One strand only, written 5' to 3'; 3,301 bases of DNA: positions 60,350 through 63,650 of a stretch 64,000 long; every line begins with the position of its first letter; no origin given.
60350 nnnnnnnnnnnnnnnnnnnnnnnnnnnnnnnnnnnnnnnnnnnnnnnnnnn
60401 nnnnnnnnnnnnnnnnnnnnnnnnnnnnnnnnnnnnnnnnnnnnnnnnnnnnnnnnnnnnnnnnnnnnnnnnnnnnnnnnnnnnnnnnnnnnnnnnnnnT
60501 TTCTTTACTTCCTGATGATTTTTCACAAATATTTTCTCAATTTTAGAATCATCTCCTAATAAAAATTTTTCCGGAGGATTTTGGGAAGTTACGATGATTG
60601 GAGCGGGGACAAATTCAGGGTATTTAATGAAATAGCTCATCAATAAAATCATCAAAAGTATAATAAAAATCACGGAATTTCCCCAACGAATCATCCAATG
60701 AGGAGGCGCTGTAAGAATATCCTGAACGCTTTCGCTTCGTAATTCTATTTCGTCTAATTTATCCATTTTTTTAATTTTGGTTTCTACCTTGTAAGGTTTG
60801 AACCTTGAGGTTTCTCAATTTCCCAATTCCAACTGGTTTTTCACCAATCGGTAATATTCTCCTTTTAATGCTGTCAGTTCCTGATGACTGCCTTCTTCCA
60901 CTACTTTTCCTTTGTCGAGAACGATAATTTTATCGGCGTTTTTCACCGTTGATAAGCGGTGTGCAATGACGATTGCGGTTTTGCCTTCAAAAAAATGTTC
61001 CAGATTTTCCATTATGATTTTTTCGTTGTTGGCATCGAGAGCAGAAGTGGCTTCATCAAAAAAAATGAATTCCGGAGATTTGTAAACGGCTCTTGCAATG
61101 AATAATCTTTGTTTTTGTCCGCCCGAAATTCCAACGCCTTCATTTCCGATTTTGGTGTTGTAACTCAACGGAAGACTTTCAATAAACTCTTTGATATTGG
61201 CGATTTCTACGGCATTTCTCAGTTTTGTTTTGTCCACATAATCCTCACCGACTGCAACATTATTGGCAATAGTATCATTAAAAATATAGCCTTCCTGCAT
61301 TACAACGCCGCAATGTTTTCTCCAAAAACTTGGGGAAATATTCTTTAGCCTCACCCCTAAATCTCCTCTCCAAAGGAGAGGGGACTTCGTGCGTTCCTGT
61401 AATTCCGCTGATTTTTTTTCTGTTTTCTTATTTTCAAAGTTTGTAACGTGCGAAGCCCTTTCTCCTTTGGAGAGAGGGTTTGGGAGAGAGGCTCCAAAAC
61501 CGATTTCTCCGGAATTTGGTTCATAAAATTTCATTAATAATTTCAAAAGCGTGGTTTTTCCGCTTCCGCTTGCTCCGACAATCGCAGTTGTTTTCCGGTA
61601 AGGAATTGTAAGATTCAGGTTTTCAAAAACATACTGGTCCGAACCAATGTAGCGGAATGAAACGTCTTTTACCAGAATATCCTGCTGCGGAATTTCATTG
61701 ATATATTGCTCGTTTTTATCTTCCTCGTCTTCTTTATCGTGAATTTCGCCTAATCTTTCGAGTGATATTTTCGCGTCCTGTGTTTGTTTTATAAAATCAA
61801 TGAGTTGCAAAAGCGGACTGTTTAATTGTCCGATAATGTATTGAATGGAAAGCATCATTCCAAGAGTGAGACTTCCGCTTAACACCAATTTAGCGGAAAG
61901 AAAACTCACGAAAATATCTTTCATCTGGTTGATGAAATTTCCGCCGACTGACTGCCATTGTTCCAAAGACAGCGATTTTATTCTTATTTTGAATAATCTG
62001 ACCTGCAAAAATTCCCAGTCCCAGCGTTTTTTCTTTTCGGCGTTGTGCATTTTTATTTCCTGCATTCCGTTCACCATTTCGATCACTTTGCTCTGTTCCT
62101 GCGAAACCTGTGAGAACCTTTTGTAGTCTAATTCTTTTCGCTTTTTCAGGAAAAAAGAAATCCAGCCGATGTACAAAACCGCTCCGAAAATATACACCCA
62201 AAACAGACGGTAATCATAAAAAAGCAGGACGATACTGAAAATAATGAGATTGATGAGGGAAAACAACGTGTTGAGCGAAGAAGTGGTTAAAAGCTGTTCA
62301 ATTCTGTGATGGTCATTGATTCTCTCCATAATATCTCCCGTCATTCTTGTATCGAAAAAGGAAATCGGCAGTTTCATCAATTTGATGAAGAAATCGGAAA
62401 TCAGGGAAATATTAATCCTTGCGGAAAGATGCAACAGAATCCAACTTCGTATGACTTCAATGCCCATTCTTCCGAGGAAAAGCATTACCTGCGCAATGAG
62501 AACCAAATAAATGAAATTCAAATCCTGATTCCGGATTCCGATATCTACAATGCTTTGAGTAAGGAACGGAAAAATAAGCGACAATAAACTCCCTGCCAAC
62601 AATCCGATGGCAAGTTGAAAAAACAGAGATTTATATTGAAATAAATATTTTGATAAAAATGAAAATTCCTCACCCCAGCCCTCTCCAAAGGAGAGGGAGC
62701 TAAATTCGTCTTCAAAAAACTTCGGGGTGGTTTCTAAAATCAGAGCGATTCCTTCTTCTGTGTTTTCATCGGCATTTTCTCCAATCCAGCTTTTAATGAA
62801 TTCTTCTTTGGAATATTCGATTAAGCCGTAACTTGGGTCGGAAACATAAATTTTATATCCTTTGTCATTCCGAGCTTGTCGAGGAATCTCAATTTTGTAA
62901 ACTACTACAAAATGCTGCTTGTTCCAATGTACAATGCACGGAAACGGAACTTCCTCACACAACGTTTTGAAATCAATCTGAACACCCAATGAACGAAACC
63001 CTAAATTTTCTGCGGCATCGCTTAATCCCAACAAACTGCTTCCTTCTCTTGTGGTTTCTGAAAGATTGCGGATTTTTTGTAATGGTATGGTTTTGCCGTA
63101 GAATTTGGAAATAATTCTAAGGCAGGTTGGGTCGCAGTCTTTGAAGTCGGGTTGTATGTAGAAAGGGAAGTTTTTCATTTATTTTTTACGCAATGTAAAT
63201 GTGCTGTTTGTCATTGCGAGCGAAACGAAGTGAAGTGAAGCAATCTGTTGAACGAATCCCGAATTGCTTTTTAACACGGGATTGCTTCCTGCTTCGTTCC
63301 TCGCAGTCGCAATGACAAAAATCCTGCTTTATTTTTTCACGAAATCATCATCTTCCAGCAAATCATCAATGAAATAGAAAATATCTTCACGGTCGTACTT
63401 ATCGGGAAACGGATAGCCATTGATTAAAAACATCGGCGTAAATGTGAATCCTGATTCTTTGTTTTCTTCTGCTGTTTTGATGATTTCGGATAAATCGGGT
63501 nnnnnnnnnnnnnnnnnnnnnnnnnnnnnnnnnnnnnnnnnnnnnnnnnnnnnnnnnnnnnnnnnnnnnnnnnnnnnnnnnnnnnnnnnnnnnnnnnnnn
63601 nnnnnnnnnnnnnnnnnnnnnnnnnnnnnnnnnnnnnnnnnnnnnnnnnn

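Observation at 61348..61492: A ~145-bp palindromic MITE-like element is translated in-frame inside the ATPase domain of the ABC exporter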

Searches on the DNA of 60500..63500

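Call 22: search_rna_families(source=window, start=60500, end=63500, threshold=evalue, max_evalue=10)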
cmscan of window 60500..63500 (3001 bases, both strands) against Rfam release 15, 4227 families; matches with E-value up to 10: 2.
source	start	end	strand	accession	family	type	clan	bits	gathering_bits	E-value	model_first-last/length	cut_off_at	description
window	61326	61517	-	RF04205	MIR2606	Gene; miRNA;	-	22.2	139.7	4.7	1-165/165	no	MIR2606 microRNA precursor family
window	61020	61087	-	RF00324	snoMBII-202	Gene; snRNA; snoRNA; CD-box;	-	16.3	40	7.1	1-84/84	no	Small nucleolar RNA MBII-202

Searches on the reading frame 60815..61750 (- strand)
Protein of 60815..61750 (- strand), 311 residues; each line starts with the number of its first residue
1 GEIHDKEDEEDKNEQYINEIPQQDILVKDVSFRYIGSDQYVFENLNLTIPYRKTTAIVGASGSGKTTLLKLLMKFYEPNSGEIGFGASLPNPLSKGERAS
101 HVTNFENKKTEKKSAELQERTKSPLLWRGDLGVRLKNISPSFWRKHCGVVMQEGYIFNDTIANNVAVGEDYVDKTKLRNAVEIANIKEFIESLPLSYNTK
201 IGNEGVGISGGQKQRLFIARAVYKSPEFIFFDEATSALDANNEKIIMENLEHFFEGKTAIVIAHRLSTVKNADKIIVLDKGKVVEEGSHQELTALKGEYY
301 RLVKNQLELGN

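Call 39: search_solved_structures(query=window:60815-61750:-, show_alignments=2, max_evalue=1e-20)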
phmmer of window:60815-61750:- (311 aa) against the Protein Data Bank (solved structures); distinct sequences matched with E-value up to 1e-20: 285 (the best 60 are shown).
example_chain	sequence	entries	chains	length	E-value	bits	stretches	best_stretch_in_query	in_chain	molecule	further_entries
8woi_A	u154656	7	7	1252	3.1e-107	361.6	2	132-308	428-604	ABC transporter B family member 19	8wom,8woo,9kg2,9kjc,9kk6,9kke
8wp0_A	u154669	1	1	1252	2.1e-106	358.8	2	132-308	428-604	ABC transporter B family member 19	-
4f4c_A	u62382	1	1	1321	3.2e-103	348.4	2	132-306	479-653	Multidrug resistance protein pgp-1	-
7niu_A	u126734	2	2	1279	3.9e-103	348.1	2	134-306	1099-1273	Isoform 2 of Phosphatidylcholine translocator ABCB4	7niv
6qex_A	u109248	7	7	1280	4.8e-103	347.8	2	132-306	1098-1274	Multidrug resistance protein 1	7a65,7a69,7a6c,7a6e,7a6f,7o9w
8gmg_A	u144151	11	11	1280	4.8e-103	347.8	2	132-306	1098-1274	ATP-dependent translocase ABCB1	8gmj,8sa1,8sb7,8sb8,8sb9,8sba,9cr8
8sa0_A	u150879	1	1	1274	7.6e-103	347.2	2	132-304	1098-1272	ATP-dependent translocase ABCB1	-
6q81_A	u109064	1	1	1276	9.3e-103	346.9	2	132-306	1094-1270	P-glycoprotein (ABCB1)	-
6ujp_A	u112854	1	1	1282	9.4e-103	346.9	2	132-306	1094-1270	ATP-dependent translocase ABCB1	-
5kpi_A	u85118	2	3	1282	9.5e-103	346.9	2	132-306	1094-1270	Multidrug resistance protein 1A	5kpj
4lsg_A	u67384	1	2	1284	9.5e-103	346.9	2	132-306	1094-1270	Multidrug resistance protein 1A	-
4ksb_A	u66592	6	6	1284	9.5e-103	346.8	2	132-306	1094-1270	Multidrug resistance protein 1A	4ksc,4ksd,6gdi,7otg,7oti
6ujw_A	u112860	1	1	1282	9.5e-103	346.8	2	132-306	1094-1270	ATP-dependent translocase ABCB1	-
6ujs_A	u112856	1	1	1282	9.5e-103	346.8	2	132-306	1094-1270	ATP-dependent translocase ABCB1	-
6ujt_A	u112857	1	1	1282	9.5e-103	346.8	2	132-306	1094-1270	ATP-dependent translocase ABCB1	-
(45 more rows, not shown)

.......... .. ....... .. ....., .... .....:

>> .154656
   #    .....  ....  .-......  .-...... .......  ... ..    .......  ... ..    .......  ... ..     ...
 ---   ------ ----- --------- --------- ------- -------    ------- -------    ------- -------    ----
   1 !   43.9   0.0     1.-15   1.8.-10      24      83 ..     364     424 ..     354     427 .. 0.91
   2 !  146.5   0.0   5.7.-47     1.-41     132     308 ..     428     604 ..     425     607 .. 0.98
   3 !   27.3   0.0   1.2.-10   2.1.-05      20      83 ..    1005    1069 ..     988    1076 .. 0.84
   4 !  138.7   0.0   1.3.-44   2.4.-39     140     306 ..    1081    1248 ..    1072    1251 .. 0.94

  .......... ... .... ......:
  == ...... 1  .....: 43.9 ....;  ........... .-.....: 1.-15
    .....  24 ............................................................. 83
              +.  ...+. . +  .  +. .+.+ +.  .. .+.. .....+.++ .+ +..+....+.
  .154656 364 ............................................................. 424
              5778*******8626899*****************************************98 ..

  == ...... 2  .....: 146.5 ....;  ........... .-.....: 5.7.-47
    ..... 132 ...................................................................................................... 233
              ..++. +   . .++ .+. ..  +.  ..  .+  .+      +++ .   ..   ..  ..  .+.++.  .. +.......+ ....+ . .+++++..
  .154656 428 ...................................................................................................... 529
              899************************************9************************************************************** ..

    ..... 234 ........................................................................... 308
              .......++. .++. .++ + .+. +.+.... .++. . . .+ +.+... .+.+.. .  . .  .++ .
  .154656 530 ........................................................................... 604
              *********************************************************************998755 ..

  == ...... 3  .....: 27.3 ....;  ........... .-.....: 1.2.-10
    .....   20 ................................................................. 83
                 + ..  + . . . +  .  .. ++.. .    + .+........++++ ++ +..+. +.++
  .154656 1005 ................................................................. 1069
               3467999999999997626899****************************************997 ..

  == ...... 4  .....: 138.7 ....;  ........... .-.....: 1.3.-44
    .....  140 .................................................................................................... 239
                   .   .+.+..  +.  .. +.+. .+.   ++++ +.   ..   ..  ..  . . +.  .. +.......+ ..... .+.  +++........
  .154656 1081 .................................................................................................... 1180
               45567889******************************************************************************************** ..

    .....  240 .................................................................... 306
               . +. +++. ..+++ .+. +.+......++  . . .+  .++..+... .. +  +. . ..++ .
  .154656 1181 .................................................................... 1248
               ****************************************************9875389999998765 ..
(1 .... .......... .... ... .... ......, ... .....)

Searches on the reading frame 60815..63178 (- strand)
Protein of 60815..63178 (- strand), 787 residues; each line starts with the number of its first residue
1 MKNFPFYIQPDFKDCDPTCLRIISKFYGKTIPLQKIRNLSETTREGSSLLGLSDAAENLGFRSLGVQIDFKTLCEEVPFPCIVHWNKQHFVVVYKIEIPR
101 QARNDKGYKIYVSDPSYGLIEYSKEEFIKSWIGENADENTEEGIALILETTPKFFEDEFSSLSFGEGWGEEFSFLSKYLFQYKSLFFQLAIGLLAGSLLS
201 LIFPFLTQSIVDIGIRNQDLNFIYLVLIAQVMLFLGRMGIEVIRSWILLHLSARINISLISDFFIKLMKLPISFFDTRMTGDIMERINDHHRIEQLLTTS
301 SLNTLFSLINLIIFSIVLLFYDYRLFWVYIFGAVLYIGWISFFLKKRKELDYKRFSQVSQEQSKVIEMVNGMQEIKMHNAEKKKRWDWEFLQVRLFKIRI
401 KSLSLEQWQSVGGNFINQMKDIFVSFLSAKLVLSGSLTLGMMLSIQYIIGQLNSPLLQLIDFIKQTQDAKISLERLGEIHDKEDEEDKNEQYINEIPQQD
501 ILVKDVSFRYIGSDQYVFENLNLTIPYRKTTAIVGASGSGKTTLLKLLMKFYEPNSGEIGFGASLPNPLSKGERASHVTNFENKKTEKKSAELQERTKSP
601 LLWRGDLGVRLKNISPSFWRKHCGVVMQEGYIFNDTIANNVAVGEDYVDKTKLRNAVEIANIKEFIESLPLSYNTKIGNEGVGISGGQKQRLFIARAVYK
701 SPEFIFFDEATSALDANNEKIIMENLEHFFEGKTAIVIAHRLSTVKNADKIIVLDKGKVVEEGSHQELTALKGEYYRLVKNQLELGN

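Call 5: search_protein_families(library=pfam, proteins=[window:60815-63178:-])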
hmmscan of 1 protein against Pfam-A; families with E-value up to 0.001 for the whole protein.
window:60815-63178:- (787 aa): 5 families
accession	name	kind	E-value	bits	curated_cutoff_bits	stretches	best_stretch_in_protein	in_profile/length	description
PF00664.28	ABC_membrane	-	2.6e-31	109.7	28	1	191-456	6-274/274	ABC transporter transmembrane region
PF03412.21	Peptidase_C39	-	2.7e-28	98.9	22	1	5-133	3-123/133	Peptidase C39 family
PF00005.33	ABC_tran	-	1.2e-24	88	25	1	519-712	2-137/137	ABC transporter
PF02463.25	SMC_N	-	2.1e-09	37.6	40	1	683-754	136-211/220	RecF/RecN/SMC N terminal domain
PF09818.15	ABC_ATPase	-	0.00065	19.2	23.2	0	655-715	130-189/283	P-loop domain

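Call 10: find_homologous_proteins(query=window:60815-63178:-, max_evalue=1e-50)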
Query window:60815-63178:- (787 aa): 8000 proteins with E <= 1e-50 among 8000 candidates; the best 120 are listed.
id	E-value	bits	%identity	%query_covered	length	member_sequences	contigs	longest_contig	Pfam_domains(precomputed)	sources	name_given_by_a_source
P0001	0.0e+0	1763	100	100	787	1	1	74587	PF00005.34,PF03412.22,PF02463.26,PF00664.29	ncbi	ncbi:MAG: peptidase domain-containing ABC transporter [Bergeyella sp.]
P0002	0.0e+0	1439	84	100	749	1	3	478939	PF00005.34,PF03412.22,PF02463.26,PF00664.29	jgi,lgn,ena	-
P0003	0.0e+0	1398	81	100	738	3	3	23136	PF00005.34,PF03412.22,PF02463.26,PF00664.29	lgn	-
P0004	0.0e+0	1382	80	100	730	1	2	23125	PF00005.34,PF13529.14,PF03412.22,PF02463.26,PF00664.29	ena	-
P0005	0.0e+0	1380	80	100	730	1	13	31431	PF00005.34,PF13529.14,PF03412.22,PF02463.26,PF00664.29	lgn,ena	-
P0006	0.0e+0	1376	79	100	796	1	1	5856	PF00005.34,PF03412.22,PF02463.26,PF00664.29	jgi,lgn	jgi:ATP-binding cassette subfamily B protein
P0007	0.0e+0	1374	80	100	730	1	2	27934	PF00005.34,PF13529.14,PF03412.22,PF02463.26,PF00664.29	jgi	jgi:ATP-binding cassette subfamily B protein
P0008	0.0e+0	1374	80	100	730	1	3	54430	PF00005.34,PF13529.14,PF03412.22,PF02463.26,PF00664.29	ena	-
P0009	0.0e+0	1374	79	100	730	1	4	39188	PF00005.34,PF13529.14,PF03412.22,PF02463.26,PF00664.29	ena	-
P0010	0.0e+0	1372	80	100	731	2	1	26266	PF00005.34,PF13529.14,PF03412.22,PF02463.26,PF00664.29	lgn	-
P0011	0.0e+0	1372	79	100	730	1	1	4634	PF00005.34,PF13529.14,PF03412.22,PF02463.26,PF00664.29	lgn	-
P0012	0.0e+0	1370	80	100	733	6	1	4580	PF00005.34,PF13529.14,PF03412.22,PF02463.26,PF00664.29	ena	-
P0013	0.0e+0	1370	79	100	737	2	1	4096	PF00005.34,PF03412.22,PF02463.26,PF00664.29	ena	-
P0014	0.0e+0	1370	79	100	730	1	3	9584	PF00005.34,PF13529.14,PF03412.22,PF02463.26,PF00664.29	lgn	-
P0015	0.0e+0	1369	80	100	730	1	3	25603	PF09818.16,PF00005.34,PF13529.14,PF03412.22,PF02463.26,PF00664.29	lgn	-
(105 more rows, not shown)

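Call 14: find_encoding_contigs(protein=P0006, flank=3000, max_places=3)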
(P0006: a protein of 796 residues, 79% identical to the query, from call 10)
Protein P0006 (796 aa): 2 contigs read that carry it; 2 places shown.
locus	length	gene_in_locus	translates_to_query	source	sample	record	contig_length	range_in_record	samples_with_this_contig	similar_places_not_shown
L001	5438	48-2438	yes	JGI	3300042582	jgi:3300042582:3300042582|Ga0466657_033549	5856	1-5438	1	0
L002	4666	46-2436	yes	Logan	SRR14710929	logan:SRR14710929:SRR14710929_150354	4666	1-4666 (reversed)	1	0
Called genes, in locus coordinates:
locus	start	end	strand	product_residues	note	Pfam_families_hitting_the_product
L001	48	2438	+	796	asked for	PF03412:Peptidase_C39, PF00664:ABC_membrane, PF00005:ABC_tran, PF02463:SMC_N (weak)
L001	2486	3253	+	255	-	PF02661:Fic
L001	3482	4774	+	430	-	-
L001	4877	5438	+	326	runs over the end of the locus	?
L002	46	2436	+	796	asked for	PF03412:Peptidase_C39, PF00664:ABC_membrane, PF00005:ABC_tran, PF02463:SMC_N (weak)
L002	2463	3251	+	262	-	PF02661:Fic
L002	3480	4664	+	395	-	?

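Call 15: find_encoding_contigs(protein=P0002, flank=3000, max_places=2)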
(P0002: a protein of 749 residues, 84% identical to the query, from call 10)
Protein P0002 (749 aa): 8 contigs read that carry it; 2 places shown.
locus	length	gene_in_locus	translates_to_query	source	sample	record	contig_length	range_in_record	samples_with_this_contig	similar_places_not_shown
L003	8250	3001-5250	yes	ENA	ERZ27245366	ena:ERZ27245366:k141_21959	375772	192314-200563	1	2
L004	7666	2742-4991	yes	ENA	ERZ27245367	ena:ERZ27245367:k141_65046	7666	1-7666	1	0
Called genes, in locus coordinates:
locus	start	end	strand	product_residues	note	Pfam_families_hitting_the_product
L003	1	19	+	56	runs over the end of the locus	-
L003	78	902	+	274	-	PF09697:Porph_ging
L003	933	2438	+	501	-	PF07884:VKOR, PF13462:Thioredoxin_4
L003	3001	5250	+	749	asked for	PF03412:Peptidase_C39, PF00664:ABC_membrane, PF00005:ABC_tran, PF02463:SMC_N (faint)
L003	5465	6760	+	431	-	PF26002:Beta-barrel_AprE (faint)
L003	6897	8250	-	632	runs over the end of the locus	PF00270:DEAD, PF00271:Helicase_C, PF16124:RecQ_Zn_bind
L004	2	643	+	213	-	?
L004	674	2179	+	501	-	PF07884:VKOR, PF13462:Thioredoxin_4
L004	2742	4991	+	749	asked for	PF03412:Peptidase_C39, PF00664:ABC_membrane, PF00005:ABC_tran, PF02463:SMC_N (faint)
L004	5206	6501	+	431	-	PF26002:Beta-barrel_AprE (faint)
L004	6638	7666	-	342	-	?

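Call 16: find_encoding_contigs(protein=P0003, flank=3000, max_places=2)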
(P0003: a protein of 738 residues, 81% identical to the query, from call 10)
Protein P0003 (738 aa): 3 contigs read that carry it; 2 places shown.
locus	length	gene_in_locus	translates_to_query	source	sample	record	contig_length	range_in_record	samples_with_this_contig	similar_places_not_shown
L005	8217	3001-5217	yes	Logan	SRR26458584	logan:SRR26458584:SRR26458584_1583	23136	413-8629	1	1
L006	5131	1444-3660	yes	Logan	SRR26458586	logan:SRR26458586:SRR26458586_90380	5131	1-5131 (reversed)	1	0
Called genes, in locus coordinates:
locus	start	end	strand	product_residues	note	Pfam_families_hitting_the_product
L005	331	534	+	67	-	-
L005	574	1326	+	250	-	-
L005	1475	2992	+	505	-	PF07884:VKOR, PF13462:Thioredoxin_4 (faint)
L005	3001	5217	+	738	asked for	PF03412:Peptidase_C39, PF00664:ABC_membrane, PF00005:ABC_tran, PF02463:SMC_N (faint)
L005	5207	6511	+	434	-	PF26002:Beta-barrel_AprE (faint)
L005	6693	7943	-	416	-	PF00270:DEAD, PF04851:ResIII, PF00271:Helicase_C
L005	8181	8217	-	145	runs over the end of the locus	PF20033:DUF6438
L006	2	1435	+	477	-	?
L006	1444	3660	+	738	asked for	PF03412:Peptidase_C39, PF00664:ABC_membrane, PF00005:ABC_tran, PF02463:SMC_N (faint)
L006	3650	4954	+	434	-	PF26002:Beta-barrel_AprE (faint)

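Call 55: predict_structure(alignment_id=A1)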
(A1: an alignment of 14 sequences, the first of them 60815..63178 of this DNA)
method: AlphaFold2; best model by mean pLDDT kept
length: 787 residues; sequences in the alignment: 14
mean_pLDDT: 34.5   pTM: 0.23
mean pLDDT of the five models: 34.5, 34.2, 33.2, 32.8, 31.4
residues with pLDDT >= 90: 0; 70-90: 7; 50-70: 83; < 50: 697
segments of 3 or more residues with pLDDT < 50: 1-92, 102-105, 115-118, 131-329, 336-503, 508-513, 521-722, 740-745, 781-787
pLDDT, mean of each block of 10 residues (from residue 1): 26 29 32 34 28 30 32 42 38 57 55 54 60 42 37 28 27 30 31 32 31 30 33 30 31 26 26 22 28 29 39 41 45 46 38 28 29 25 26 23 28 32 35 32 31 29 31 31 28 31 46 48 35 21 26 25 24 23 25 22 25 29 27 30 32 38 38 27 26 30 34 37 50 52 48 63 69 64 33
secondary structure, 60 per line:
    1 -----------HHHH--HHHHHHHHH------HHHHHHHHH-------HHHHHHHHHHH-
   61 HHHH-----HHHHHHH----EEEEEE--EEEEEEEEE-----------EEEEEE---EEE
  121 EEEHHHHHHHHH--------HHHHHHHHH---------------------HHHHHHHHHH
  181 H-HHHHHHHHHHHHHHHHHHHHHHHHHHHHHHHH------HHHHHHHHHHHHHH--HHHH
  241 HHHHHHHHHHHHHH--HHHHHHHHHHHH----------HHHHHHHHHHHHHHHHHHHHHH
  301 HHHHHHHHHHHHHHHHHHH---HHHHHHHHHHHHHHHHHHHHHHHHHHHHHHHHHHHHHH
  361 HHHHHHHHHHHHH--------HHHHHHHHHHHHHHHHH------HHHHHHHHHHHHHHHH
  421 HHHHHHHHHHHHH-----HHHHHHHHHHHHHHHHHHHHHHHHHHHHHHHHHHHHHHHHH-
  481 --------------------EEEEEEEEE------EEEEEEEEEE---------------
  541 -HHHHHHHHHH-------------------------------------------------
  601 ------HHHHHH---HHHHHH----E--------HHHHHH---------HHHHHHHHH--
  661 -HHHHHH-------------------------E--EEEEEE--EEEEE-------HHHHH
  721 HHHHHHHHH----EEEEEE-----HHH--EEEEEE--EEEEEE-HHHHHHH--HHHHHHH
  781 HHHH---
elements in order (helices of 4 or more, strands of 3 or more residues): H12-15 H18-26 H33-41 H49-59 H61-64 H70-76 E81-86 E89-97 E109-114 E118-123 H124-132 H141-149 H171-181 H183-214 H221-234 H237-254 H257-268 H279-319 H323-373 H382-398 H405-433 H439-479 E501-509 E516-525 H542-551 H607-612 H616-621 H635-640 H650-658 H662-667 E696-701 E704-708 H716-729 E734-739 E750-755 E758-763 H765-771 H774-784

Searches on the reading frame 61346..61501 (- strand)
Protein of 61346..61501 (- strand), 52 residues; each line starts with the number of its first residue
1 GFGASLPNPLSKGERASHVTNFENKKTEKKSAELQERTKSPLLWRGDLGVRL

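Call 19: find_homologous_proteins(query=window:61346-61501:-, max_evalue=10)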
Query seq(52 aa): no candidate shares three 5-residue words with the query. No homologue found.
